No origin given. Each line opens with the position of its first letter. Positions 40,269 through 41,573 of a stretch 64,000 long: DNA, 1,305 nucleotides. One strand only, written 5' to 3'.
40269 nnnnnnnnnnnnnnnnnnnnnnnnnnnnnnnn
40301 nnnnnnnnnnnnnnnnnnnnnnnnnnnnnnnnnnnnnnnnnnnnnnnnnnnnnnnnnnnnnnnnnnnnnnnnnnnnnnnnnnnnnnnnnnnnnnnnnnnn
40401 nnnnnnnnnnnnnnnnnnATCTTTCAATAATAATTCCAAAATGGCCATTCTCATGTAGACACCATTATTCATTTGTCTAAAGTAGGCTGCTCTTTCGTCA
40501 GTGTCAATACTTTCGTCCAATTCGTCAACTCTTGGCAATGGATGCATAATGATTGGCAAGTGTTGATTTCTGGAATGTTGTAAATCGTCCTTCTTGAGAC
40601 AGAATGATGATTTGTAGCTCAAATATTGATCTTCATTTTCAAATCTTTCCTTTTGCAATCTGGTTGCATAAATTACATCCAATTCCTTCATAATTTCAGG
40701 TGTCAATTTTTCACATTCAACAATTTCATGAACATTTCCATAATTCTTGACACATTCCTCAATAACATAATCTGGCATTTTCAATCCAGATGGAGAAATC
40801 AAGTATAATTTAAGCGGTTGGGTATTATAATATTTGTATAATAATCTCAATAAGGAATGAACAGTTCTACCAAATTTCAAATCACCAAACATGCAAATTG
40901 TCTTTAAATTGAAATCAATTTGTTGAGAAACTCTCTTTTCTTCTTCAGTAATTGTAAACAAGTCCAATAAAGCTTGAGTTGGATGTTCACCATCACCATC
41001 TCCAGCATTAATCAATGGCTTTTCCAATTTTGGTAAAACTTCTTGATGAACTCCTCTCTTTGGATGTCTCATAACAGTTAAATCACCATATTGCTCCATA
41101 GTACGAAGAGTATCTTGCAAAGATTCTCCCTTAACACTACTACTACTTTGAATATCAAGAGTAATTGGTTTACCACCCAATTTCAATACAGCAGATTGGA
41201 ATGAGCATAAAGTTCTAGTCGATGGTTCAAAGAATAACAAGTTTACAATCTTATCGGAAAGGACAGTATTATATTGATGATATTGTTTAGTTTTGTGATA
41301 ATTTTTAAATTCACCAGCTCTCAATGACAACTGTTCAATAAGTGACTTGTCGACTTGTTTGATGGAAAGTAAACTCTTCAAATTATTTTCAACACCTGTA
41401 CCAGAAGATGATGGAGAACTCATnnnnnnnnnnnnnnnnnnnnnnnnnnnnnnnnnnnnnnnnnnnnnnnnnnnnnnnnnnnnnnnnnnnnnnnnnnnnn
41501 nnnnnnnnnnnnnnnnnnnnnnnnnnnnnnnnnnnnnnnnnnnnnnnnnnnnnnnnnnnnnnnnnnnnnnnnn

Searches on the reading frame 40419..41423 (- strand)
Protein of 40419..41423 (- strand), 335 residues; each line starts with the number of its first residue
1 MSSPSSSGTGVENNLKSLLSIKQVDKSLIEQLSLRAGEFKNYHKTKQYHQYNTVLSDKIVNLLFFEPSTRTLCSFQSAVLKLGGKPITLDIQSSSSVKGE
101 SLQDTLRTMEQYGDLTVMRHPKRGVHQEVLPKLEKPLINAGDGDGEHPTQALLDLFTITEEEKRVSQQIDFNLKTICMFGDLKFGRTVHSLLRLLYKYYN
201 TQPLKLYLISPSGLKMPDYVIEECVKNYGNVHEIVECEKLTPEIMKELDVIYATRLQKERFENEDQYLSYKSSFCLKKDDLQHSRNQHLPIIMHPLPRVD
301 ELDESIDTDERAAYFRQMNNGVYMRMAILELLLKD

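Call 10: list_cluster_members(proteins=[window:40419-41423:-, window:63083-63319:+, window:4774-11658:+, window:36195-38609:+])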
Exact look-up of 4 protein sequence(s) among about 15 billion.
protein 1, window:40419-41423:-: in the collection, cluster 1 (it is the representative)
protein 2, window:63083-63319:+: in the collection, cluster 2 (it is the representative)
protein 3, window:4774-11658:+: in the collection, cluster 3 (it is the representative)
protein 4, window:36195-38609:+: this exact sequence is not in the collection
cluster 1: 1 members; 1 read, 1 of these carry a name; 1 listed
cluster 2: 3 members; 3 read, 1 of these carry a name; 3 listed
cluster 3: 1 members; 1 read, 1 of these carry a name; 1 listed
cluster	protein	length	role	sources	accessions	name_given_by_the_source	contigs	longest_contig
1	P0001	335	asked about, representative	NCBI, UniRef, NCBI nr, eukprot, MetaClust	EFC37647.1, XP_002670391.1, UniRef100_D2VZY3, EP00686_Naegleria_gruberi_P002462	predicted protein [Naegleria gruberi] | aspartate carbamoyltransferase n=1 Tax=Naegleria gruberi TaxID=5762 RepID=D2VZY3_NAEGR | uncharacterized protein NAEGRDRAFT_74661 [Naegleria gruberi]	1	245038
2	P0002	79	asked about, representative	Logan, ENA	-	-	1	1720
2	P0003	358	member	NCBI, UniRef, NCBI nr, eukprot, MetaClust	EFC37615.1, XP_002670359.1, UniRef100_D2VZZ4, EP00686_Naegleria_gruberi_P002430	predicted protein [Naegleria gruberi] | Predicted protein n=1 Tax=Naegleria gruberi TaxID=5762 RepID=D2VZZ4_NAEGR | uncharacterized protein NAEGRDRAFT_74672 [Naegleria gruberi]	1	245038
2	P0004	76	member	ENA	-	-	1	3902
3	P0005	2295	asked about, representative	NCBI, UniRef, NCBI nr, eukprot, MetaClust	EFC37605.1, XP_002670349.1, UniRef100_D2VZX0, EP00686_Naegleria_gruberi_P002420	dead box RNA helicase [Naegleria gruberi] | Dead box RNA helicase n=1 Tax=Naegleria gruberi TaxID=5762 RepID=D2VZX0_NAEGR | XP_002670349.1 dead box RNA helicase [Naegleria gruberi strain NEG-M]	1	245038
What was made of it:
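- Tried and rejected: The GenBank protein sits in a 90% cluster whose representative is the 79-aa upstream ORF (call 10). This was rejected by exact matches of several window proteins to N. gruberi (call 10).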

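Call 13: find_encoding_contigs(protein=P0003, flank=10000, max_places=4)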
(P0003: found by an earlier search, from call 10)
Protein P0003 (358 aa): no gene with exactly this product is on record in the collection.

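Call 15: find_encoding_contigs(protein=P0004, flank=10000, max_places=4)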
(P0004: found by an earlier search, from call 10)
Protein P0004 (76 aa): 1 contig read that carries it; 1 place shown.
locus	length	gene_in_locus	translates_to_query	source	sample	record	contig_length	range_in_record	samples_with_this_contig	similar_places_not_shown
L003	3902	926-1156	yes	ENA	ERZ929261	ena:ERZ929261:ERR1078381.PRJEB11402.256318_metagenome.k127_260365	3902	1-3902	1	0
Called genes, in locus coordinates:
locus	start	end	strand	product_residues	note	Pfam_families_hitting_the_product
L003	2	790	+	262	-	?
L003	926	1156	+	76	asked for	-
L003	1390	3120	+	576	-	PF00648:Peptidase_C2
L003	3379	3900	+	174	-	?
